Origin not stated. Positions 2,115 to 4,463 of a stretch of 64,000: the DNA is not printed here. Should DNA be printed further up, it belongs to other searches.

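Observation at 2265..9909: Cyclic beta-1,2-glucan synthase-like enzyme encoded as two translationally coupled ORFs in a Gram-positive genome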

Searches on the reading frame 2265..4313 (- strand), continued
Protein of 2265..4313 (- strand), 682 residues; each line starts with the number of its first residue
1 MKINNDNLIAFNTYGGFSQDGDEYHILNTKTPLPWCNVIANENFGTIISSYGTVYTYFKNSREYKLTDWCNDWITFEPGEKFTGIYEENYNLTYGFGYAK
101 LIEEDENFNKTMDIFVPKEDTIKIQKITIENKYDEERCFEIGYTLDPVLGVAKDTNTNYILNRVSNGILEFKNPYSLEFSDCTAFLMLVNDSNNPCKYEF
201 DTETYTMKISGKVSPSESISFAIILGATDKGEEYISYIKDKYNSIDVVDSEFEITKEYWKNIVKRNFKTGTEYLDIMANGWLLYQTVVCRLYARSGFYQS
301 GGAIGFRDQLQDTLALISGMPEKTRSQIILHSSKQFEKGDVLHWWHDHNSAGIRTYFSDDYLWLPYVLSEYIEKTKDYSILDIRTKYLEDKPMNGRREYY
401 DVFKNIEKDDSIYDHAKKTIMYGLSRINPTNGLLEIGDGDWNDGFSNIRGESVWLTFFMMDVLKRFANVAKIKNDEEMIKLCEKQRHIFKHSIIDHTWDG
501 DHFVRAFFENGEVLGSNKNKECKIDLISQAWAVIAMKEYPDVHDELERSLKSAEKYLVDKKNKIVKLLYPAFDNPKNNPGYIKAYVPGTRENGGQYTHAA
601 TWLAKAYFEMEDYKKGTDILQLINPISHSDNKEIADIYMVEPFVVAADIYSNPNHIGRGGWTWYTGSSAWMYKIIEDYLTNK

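Call 12: search_solved_structures(query=window:2265-4313:-, max_evalue=0.001, show_alignments=2)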
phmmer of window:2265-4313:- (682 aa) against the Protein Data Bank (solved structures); distinct sequences matched with E-value up to 0.001: 17.
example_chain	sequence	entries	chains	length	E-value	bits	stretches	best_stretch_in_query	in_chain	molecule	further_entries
8rf9_A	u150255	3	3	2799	1.8e-128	433.2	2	213-674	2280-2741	Cyclic beta 1-2 glucan synthetase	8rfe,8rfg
8rf0_A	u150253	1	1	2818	1.8e-128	433.1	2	213-674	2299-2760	Cyclic beta-(1,2)-glucan synthase NdvB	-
8ho9_A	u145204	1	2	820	1.4e-47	165.8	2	239-678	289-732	Cellobiose phosphorylase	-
8hob_A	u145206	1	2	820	2e-47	165.3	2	239-678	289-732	Cellobiose phosphorylase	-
3qde_A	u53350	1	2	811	4.7e-47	164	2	239-678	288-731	Cellobiose phosphorylase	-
8ho7_A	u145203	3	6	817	5.1e-47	163.9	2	239-678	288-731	Cellobiose phosphorylase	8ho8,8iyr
2cqs_A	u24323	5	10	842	6.5e-45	156.9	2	242-680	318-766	Cellobiose Phosphorylase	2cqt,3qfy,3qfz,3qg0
3s4c_A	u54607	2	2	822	6.7e-45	156.9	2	240-680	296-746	Lactose Phosphorylase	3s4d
3afj_A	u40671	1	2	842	1e-44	156.3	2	242-680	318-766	Cellobiose Phosphorylase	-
3acs_A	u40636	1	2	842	1.8e-44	155.5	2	242-680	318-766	Cellobiose Phosphorylase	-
3rrs_A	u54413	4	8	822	4.3e-44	154.2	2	240-680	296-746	Cellobiose phosphorylase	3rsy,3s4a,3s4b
3act_A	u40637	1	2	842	5.8e-44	153.8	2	242-680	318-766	Cellobiose Phosphorylase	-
1v7v_A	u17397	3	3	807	8.1e-43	150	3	351-679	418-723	chitobiose phosphorylase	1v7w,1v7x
8bou_A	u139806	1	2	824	2.1e-30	109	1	214-670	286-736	N,N'-diacetylchitobiose phosphorylase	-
4zle_A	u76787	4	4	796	7.3e-22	80.8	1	306-675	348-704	Putative b-glycan phosphorylase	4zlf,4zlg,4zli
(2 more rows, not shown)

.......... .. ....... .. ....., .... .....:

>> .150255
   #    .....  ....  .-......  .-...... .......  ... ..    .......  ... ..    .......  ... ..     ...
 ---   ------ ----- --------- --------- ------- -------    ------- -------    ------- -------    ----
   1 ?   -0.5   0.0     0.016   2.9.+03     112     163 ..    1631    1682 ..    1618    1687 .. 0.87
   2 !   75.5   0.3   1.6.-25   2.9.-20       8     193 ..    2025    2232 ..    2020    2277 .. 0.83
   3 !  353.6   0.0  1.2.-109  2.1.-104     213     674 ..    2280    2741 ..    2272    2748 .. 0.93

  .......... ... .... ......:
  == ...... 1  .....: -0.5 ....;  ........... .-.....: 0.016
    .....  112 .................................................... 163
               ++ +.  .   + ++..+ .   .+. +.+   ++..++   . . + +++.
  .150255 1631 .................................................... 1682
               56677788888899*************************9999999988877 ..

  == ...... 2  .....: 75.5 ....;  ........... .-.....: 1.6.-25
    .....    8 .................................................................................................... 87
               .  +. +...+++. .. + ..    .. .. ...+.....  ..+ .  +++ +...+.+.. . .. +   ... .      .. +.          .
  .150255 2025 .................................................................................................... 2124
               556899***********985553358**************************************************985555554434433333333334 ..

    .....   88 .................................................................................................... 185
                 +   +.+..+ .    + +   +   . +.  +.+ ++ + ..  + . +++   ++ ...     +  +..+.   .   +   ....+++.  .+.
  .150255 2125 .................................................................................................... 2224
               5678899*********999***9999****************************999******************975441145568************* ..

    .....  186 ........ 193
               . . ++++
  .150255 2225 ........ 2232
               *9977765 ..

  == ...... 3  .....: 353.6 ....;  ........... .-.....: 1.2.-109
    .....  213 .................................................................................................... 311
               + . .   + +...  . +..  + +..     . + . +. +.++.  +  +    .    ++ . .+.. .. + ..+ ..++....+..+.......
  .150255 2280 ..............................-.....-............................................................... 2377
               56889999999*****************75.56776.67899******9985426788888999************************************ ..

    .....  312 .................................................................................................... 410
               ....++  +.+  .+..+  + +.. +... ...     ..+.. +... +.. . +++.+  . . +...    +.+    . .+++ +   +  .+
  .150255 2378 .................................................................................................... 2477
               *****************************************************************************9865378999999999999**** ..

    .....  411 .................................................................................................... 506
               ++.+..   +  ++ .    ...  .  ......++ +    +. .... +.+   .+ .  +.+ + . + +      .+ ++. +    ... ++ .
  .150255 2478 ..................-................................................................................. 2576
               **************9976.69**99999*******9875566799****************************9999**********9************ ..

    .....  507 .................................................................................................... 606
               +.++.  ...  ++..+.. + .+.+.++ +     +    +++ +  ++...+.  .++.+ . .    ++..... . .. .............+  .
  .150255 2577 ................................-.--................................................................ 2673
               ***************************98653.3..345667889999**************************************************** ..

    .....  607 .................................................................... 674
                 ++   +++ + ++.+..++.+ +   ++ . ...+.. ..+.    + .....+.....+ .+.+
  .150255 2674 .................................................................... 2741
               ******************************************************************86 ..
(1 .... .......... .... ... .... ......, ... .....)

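Call 30: search_protein_representatives(protein=window:2265-4313:-)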
Query: 682 residues. Proteins with E-value up to 0.001 (for the whole library): 7198; up to 1e-10: 4415; up to 1e-30: 1844. The best 150 are listed.
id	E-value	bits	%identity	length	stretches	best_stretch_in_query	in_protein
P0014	0.0e+00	1136.1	70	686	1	2-682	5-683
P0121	7.1e-159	546.9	41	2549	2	11-679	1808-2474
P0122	2.2e-158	545.2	42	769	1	8-675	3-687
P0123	4.0e-155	534.5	42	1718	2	5-678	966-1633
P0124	1.3e-154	532.8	60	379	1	91-467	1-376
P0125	1.4e-154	532.7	42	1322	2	10-674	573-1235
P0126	1.9e-154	532.3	42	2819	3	207-674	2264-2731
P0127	1.3e-153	529.4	43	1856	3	252-673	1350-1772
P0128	1.4e-153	529.3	38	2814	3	206-676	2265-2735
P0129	3.4e-151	521.5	40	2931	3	206-675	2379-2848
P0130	6.3e-151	520.6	44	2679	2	204-679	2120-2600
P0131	9.2e-151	520.1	42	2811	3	212-676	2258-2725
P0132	1.8e-150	519.1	42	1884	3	212-677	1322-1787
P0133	4.0e-150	518.0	39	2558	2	7-674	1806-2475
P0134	4.4e-150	517.8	41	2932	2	213-677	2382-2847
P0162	1.4e-143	496.3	38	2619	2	7-677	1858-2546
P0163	5.0e-143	494.5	43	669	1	2-658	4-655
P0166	3.3e-142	491.8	38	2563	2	9-677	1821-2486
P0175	7.3e-141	487.3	40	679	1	11-676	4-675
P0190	7.9e-139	480.6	41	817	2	212-674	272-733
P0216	7.9e-136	470.7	38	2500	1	8-674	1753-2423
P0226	8.1e-135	467.4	38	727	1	37-677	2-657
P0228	1.3e-134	466.7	40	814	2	211-674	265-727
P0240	2.0e-133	462.8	42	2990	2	243-677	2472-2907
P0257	1.6e-131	456.5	39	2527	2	6-677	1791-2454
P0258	1.7e-131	456.4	40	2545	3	216-674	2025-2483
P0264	7.6e-131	454.2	43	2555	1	7-679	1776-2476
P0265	1.4e-130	453.3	36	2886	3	215-679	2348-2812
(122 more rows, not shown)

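Call 33: find_related_loci(query=window:2265-4313:-, collection=genome_contigs, flank=8000)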
Query window:2265-4313:- (682 aa) in genome_contigs; peptide patterns used: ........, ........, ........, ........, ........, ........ (x = any residue, [..] = any of these).
59 stretches matched a pattern; 32 encode a relative of the query (tblastn E <= 1e-3); 32 distinct loci.
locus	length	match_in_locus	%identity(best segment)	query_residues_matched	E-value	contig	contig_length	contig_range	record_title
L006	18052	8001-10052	77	1-682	0e+0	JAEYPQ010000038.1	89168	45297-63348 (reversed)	MAG: Bacillota bacterium isolate OH_CBB_1 k127_547524, whole genome shotgun sequence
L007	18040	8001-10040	70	1-682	0e+0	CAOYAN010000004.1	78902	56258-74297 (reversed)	MAG TPA_asm: uncultured Clostridia bacterium isolate MGBC120553 genome assembly, contig: MGBC120553.4, whole genome shot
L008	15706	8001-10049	70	1-682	0e+0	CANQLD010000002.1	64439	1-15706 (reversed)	MAG: uncultured Clostridia bacterium isolate Lapin-016__bin21 genome assembly, contig: Lapin-016__NODE_389_length_64439_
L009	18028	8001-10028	69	4-681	0e+0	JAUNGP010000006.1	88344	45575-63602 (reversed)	MAG: Clostridia bacterium isolate S26M_St_7 NODE_139_length_88344_cov_40.274236, whole genome shotgun sequence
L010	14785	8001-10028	69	2-679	0e+0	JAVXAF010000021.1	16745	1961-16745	MAG: Clostridia bacterium isolate CGS5Y2-bin19 NODE_3110_length_16745_cov_8.386998, whole genome shotgun sequence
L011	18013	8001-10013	70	9-681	0e+0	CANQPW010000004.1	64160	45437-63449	MAG: uncultured Clostridia bacterium isolate Lapin-011__bin25 genome assembly, contig: Lapin-011__NODE_313_length_64160_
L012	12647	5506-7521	70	9-682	0e+0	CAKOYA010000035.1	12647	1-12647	MAG: uncultured Clostridia bacterium isolate REFINED_METABAT215_TOP10_CONTIGS_1500_ASSEMBLY_K77_MERGED__Hadza_MoBio_hadz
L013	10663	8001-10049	69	1-682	0e+0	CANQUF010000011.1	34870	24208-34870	MAG: uncultured Clostridia bacterium isolate Lapin-023__bin51 genome assembly, contig: Lapin-023__NODE_1670_length_34870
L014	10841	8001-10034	69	4-682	0e+0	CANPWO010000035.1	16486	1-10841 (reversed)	MAG: uncultured Clostridia bacterium isolate Lapin-003-2__bin76 genome assembly, contig: Lapin-003-2__NODE_3283_length_1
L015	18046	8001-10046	69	1-679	0e+0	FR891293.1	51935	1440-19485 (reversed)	Clostridium sp. CAG:465 genomic scaffold, scf127, whole genome shotgun sequence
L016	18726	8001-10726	68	3-682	0e+0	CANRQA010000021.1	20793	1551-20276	MAG: uncultured Clostridia bacterium isolate Lapin-017__bin45 genome assembly, contig: Lapin-017__NODE_1367_length_20793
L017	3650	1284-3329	69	1-679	0e+0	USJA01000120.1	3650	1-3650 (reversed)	uncultured Clostridium sp. isolate UMGS1761 genome assembly, contig: NODE_5349_length_3650_cov_11.083449, whole genome s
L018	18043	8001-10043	69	1-678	0e+0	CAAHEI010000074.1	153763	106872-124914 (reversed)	MAG TPA_asm: Clostridia bacterium, isolate HGM13625, WGS project CAAHEI010000000 data, contig: SRS820627_28_k75_38145, w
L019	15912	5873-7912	69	4-679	0e+0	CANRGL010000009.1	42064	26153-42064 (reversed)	MAG: uncultured Clostridia bacterium isolate Lapin-022__bin75 genome assembly, contig: Lapin-022__NODE_863_length_42064_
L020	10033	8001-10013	68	9-680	0e+0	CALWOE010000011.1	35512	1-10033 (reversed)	MAG: uncultured Clostridia bacterium isolate BRZ_PD__bin92 genome assembly, contig: BRZ_PD__NODE_1530_length_35512_cov_8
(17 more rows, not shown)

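Call 37: list_cluster_members(proteins=[P0121, P0133, P0166, P0216, P0257, P0122, P0163, P0175, P0264, P0228])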
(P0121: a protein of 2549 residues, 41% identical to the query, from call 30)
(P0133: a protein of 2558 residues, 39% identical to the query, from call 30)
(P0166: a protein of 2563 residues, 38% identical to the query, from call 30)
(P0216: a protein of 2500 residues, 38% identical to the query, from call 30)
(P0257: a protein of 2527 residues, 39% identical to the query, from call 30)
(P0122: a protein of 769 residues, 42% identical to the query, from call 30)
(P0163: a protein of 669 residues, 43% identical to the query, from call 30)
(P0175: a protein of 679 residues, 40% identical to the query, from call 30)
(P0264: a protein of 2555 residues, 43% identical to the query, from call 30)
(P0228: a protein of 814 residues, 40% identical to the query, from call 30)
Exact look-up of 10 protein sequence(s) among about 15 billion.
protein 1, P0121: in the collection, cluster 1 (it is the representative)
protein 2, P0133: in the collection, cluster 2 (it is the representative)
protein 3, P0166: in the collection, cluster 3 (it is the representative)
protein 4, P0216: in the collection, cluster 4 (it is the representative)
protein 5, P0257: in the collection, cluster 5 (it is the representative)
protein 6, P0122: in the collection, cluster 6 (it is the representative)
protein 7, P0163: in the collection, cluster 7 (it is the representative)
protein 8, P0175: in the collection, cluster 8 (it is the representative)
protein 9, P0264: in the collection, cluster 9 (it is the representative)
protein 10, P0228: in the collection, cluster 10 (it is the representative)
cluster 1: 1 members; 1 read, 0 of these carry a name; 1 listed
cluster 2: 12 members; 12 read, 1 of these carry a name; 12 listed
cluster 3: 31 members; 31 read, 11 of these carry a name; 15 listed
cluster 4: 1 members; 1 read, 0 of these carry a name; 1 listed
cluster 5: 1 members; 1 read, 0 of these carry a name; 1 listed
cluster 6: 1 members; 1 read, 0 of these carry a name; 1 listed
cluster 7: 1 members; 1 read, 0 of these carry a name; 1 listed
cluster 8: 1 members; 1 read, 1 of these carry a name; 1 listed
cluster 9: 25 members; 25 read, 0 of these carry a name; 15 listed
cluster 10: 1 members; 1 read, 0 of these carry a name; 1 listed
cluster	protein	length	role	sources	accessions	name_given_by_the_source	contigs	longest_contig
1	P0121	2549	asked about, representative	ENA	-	-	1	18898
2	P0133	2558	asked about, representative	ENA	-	-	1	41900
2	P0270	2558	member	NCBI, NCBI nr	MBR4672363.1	MAG: hypothetical protein IKO78_04090 [Bacilli bacterium] | hypothetical protein [Bacilli bacterium]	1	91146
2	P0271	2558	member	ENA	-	-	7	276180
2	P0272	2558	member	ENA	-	-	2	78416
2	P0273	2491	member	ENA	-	-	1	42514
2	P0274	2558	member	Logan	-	-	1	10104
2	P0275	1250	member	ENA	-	-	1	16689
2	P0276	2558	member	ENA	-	-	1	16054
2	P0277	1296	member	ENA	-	-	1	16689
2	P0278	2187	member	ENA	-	-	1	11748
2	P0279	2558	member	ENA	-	-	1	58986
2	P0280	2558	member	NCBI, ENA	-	-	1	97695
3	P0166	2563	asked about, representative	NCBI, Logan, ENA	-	-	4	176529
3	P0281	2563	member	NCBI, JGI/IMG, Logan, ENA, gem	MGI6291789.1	MAG: GH36-type glycosyl hydrolase domain-containing protein [Bacteroidales bacterium] | cyclic beta-1,2-glucan synthetase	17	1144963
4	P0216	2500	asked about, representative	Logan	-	-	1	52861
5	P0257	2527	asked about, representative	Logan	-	-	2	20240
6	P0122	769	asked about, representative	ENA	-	-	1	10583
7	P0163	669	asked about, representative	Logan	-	-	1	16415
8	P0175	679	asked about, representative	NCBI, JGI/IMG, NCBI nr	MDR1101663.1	MAG: hypothetical protein LBL34_04850 [Clostridiales bacterium] | cellobiose phosphorylase | hypothetical protein [Clostridiales bacterium]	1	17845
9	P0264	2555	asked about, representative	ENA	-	-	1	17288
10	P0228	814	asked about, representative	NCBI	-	-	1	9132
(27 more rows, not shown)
